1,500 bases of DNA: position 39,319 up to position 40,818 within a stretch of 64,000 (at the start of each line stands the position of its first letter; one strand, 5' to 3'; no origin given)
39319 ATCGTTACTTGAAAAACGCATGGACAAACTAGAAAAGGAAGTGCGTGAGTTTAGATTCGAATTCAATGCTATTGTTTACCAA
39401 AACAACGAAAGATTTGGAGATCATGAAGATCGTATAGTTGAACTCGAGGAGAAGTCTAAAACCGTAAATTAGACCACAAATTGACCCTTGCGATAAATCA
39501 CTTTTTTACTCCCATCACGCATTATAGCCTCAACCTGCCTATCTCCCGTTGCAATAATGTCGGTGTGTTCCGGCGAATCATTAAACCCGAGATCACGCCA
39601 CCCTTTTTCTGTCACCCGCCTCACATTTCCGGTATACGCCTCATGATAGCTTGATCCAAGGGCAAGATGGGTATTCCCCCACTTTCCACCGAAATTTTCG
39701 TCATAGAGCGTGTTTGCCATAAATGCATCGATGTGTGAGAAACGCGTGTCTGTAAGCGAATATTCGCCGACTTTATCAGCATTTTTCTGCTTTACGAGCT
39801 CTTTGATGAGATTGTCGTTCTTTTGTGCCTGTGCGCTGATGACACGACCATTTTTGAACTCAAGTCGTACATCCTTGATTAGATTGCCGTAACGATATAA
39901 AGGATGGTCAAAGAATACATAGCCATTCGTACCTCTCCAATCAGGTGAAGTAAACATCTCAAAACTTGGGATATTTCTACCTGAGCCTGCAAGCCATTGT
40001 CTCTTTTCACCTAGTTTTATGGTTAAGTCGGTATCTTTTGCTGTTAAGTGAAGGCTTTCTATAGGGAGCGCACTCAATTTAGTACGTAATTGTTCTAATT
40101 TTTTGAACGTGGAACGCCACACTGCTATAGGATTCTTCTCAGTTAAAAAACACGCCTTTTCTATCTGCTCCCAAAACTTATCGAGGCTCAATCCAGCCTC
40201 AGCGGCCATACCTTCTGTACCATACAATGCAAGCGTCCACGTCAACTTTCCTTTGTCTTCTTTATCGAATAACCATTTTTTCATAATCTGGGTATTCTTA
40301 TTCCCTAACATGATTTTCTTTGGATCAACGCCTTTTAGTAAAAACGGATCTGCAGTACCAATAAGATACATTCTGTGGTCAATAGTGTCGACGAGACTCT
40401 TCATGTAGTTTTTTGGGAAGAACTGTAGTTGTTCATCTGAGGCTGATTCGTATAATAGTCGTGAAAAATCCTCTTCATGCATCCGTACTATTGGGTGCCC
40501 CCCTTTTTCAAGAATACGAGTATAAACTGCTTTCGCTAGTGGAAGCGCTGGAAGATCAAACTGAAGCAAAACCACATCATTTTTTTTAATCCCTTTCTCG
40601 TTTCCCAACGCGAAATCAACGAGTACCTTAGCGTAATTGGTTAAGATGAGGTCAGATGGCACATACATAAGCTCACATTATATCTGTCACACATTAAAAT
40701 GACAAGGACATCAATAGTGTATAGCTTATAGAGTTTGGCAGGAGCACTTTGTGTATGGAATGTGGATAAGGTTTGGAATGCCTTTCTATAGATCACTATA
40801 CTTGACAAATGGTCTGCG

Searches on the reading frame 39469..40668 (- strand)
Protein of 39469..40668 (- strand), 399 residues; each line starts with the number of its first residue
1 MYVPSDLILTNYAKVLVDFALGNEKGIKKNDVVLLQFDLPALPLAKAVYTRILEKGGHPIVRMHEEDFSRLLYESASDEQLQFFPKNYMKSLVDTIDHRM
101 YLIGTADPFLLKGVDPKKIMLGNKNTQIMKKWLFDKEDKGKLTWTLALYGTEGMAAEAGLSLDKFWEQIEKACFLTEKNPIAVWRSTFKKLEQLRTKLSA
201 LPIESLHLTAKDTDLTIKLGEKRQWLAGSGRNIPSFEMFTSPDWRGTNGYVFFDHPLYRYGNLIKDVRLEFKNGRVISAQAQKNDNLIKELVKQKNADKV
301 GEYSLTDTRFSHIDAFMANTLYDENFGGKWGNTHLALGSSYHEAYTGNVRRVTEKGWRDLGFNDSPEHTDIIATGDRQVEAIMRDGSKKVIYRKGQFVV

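Call 88: search_protein_families(library=pfam, proteins=[window:39469-40668:-], max_evalue=0.0001)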
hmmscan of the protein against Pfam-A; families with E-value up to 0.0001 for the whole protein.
window:39469-40668:- (399 aa): 1 family
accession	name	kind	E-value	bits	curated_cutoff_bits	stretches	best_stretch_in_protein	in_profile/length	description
PF02073.20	Peptidase_M29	-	1.5e-97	327.5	27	1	9-397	5-406/406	Thermophilic metalloprotease (M29)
